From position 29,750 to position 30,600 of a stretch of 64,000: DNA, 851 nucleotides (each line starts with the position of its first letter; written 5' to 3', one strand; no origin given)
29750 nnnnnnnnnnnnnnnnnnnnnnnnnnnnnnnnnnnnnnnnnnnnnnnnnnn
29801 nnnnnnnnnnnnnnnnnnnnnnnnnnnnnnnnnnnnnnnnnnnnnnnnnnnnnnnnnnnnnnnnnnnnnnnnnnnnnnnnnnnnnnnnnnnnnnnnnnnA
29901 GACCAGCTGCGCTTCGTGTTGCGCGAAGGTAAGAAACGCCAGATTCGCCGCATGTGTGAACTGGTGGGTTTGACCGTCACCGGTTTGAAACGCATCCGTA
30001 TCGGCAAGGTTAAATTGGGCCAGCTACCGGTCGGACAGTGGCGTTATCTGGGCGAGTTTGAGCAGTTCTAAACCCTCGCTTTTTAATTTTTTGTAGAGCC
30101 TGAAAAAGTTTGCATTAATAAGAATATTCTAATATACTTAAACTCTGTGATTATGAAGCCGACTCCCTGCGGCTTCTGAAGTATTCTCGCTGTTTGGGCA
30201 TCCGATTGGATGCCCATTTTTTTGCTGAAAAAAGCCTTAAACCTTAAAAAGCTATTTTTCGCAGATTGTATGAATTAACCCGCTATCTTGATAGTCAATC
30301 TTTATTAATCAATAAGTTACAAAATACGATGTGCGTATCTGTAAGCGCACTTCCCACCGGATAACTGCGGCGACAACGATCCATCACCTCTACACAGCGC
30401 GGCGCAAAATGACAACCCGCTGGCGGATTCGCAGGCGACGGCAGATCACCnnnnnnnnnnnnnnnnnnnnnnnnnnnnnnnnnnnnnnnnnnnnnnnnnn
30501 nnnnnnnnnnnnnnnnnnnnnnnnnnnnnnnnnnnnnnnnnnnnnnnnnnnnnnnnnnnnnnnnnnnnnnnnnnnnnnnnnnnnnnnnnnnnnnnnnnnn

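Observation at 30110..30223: Unannotated sRNA gene with an operator-overlapped promoter and anti-Shine-Dalgarno-like loop (candidate iron-sparing sRNA)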

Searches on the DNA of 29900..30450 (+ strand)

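Call 4: search_rna_families(source=window, start=29900, end=30450, threshold=evalue, max_evalue=10, show_alignments=3)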
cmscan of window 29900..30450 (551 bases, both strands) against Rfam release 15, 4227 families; matches with E-value up to 10: 6.
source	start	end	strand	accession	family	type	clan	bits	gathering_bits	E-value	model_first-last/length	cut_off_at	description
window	30102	30259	+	RF04184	BTnc060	Gene; sRNA;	-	20.4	228.9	0.77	1-213/213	no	Bacteroides sRNA BTnc060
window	30213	30293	+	RF02280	TtnuCD3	Gene; snRNA; snoRNA; CD-box;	-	20.2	70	2.4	1-72/72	no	Tetrahymena snoRNA TtnuCD3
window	30081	30167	-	RF02106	DLEU2_2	Gene; lncRNA;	-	19.2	45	6.2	1-90/90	no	Deleted in lymphocytic leukemia 2 conserved region 2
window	30089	30265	+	RF01983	Pinc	Gene; lncRNA;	-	16.7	60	2.3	1-154/154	no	Pregnancy induced noncoding RNA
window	30132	30246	+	RF02722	sca_ncR27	Gene; snRNA; snoRNA; scaRNA;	-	15.7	91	3.3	1-83/83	no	Small Cajal body specific RNA ncR27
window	30301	30412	-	RF01858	RsaF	Gene; sRNA;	-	14.4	60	7.1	1-119/119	no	RNA Staph. aureus F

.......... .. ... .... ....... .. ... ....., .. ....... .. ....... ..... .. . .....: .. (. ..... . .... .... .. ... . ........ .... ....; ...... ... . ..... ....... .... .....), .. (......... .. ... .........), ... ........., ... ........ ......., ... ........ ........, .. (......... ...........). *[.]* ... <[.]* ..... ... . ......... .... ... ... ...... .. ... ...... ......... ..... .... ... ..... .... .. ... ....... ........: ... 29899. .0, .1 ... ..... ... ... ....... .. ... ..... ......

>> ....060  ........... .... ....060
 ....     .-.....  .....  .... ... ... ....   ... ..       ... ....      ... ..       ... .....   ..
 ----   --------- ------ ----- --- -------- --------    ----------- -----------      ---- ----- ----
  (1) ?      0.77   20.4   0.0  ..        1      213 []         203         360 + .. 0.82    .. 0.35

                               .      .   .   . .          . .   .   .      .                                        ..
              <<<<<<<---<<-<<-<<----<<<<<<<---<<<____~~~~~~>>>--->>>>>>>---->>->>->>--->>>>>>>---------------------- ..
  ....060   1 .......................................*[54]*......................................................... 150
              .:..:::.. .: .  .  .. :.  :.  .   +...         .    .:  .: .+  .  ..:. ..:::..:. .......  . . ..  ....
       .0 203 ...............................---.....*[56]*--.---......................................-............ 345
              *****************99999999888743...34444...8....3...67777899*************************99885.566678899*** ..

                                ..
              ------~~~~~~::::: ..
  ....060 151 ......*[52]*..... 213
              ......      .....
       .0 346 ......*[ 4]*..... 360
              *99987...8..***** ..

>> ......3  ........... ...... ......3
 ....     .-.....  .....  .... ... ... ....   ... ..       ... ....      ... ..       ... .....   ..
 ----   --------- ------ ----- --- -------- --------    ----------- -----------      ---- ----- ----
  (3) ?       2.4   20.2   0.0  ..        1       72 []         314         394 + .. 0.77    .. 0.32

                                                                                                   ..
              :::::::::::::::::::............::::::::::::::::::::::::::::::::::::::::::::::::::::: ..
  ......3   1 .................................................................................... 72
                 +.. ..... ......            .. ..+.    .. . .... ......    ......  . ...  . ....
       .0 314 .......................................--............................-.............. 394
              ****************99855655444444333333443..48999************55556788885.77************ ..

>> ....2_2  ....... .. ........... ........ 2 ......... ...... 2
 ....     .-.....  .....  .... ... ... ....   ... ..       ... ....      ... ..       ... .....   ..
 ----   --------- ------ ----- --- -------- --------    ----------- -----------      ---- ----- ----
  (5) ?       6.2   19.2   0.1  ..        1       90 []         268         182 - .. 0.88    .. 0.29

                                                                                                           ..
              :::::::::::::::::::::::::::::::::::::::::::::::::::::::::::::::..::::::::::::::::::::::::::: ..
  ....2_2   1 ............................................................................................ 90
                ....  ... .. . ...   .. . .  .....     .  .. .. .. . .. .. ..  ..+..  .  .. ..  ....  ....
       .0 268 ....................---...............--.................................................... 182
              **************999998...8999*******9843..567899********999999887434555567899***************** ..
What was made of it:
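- On Fur-repressed iron-sparing sRNAs (RyhB/PrrF/NrrF/BrrF): At E <= 10 it gave only chance hits to unrelated families (call 4).
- On Betaproteobacterial toxic small RNA family (Rfam): No such hit at E <= 10 over 29900-30450 (call 4).
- Closest known: Betaproteobacterial toxic small RNA family. Different: No match was reported in a permissive scan of all Rfam families over 29900-30450 (call 4).
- No Rfam hit to any iron sRNA family at E <= 10 (call 4).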

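Call 47: build_rna_model(alignment_id=A3, structure=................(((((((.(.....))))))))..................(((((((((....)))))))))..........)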
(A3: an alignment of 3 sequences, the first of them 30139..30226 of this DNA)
Model R1 built from alignment A3 (3 sequences, 88 columns); structure: as given.
model positions 88; base pairs 17; branch points 1; effective number of sequences 1.21; information 0.648 bits per position. Calibrated on 0.2 Mb of random sequence (short: E-values are rough).
structure used (alignment columns):
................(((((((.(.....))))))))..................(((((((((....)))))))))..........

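Call 48: search_with_rna_model(model_id=R1, sources=[window, L001, L002, L003, L004, L005, L006, L007, L008, L009, L010, L011, L012, L013, L014, L015, L016, L017, L018, L019, L020, L021, L022, L023, L024, L025, L026, L027, L028, L029, L030, L031, L032, L033, L034, L035, L036, L037, L038, L039, L040, L041, L042, L043, L044, L045, L046, L047, L048, L049, L050, L051, L052, L053, L054, L055, L056, L057, L058, L059, L060, L061, L062, L063, L064, L065, L066, L067, L068, L069, L070, L071, L072, L073, L074, L075, L076, L077, L078, L079, L080, L086, L089, L090, L091, L092, L096, L099, L100], max_evalue=10)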
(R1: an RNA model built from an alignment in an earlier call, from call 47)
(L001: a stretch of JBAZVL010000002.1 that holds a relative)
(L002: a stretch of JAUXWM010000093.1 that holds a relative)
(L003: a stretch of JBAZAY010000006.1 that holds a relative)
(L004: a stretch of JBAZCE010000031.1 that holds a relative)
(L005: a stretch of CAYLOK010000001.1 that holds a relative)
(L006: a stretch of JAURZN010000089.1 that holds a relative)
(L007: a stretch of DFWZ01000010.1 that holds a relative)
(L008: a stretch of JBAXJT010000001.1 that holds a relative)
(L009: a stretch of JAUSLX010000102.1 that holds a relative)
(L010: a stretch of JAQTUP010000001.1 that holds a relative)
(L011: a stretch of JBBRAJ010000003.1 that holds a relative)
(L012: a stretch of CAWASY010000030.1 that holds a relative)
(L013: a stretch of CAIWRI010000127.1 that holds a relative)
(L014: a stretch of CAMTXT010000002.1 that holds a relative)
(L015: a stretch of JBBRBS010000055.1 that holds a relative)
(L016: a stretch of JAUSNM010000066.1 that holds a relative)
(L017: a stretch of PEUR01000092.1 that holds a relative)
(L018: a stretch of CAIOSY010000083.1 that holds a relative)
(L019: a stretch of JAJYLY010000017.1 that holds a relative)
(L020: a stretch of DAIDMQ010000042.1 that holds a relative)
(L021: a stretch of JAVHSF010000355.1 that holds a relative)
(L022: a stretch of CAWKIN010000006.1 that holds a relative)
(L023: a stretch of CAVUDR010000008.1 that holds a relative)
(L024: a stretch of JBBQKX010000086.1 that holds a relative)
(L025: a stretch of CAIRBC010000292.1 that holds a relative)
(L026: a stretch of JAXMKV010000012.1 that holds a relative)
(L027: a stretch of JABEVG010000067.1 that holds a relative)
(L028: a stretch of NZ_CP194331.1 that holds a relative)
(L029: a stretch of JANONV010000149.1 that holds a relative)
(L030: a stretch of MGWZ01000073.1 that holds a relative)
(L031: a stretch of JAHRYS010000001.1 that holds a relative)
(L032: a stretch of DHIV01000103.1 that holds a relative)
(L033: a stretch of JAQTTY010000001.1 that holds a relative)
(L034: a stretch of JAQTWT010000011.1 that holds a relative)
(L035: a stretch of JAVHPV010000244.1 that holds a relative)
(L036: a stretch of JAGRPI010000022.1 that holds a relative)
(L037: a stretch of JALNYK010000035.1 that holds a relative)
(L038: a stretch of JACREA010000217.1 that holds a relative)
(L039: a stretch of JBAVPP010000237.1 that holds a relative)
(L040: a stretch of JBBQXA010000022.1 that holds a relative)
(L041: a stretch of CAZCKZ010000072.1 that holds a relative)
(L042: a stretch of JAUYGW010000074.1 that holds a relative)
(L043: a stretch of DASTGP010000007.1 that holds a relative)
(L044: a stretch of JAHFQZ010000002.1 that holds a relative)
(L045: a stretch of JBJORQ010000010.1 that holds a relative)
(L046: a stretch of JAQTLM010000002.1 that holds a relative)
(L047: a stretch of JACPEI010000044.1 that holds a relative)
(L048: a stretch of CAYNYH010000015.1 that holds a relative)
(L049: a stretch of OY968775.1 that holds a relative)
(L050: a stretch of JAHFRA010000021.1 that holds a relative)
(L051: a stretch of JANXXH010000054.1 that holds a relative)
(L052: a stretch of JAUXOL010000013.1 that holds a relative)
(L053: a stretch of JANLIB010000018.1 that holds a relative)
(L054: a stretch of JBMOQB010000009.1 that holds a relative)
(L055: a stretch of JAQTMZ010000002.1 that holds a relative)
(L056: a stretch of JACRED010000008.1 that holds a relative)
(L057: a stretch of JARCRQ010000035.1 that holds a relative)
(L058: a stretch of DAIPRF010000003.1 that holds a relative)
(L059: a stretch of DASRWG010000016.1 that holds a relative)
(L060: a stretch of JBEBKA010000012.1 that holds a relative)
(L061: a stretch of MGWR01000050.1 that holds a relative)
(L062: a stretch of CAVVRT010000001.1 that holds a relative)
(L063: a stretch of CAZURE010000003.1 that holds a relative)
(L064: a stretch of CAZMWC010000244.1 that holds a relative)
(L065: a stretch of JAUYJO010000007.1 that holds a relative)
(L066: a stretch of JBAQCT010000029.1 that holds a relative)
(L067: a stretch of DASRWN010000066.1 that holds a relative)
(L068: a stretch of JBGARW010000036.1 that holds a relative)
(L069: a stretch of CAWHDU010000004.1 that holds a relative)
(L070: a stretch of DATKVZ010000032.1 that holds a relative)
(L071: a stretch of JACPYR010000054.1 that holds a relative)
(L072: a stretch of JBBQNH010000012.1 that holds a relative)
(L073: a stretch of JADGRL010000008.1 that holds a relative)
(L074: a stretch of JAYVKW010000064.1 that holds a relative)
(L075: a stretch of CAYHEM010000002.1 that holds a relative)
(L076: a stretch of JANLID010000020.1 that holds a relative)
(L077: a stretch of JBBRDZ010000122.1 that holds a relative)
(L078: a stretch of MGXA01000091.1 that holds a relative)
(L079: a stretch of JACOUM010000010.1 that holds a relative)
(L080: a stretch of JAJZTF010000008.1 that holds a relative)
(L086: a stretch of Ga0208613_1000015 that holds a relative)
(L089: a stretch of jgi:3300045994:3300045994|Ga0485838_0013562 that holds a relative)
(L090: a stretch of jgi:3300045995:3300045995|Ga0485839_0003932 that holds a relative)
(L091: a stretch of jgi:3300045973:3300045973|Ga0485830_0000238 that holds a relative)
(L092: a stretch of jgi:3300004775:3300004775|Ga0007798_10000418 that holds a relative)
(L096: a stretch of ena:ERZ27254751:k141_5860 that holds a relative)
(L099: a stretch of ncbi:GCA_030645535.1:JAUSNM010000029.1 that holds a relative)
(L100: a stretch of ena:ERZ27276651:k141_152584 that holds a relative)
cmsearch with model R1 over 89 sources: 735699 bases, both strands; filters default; matches with E-value up to 10: 16.
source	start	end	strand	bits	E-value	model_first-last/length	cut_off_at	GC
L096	3423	3510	-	113.4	3.9e-28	1-88/88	no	0.51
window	30139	30226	+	113.2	4.4e-28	1-88/88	no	0.47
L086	8724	8811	+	113.2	4.4e-28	1-88/88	no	0.47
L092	4654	4741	-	113.2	4.4e-28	1-88/88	no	0.47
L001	4805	4892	+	109.2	5.8e-27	1-88/88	no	0.5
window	30195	30216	-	18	0.14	57-78/88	no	0.59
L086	8780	8801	-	18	0.14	57-78/88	no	0.59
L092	4664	4685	+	18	0.14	57-78/88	no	0.59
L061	6252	6384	-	16.3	0.43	1-88/88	no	0.59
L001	4861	4882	-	15.7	0.63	57-78/88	no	0.59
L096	3433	3454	+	15.7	0.63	57-78/88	no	0.59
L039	1545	1602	-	15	0.98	1-88/88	no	0.36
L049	4002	4082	-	13.2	3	1-88/88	no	0.47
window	40575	40669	-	13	3.4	1-88/88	no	0.43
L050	1539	1592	-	12.9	3.8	1-88/88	no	0.48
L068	8442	8526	+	12.1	6.3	1-88/88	no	0.53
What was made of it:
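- On Repeat or mobile element (REP/MITE-like): The covariance model finds nothing else in 736 kb (call 48).
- Tried and rejected: Covariance model R1 over 736 kb of held loci found no further member (calls 47, 48).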

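Call 56: search_dna_similar(query=window:30105-30226:+, collection=plasmids, mode=distant, max_evalue=0.01, max_rows=10)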
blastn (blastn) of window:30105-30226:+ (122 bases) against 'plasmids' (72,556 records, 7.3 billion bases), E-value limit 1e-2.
No match.

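Call 57: search_dna_similar(query=window:30105-30226:+, collection=phages, mode=distant, max_evalue=0.01, max_rows=10)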
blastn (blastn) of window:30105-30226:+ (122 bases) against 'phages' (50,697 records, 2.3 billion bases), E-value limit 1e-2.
No match.
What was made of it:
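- On Repeat or mobile element (REP/MITE-like): No plasmid or phage match was found (calls 56, 57).
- No plasmid or phage match (calls 56, 57).
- Tried and rejected: Plasmid and phage blastn found no match (calls 56, 57).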
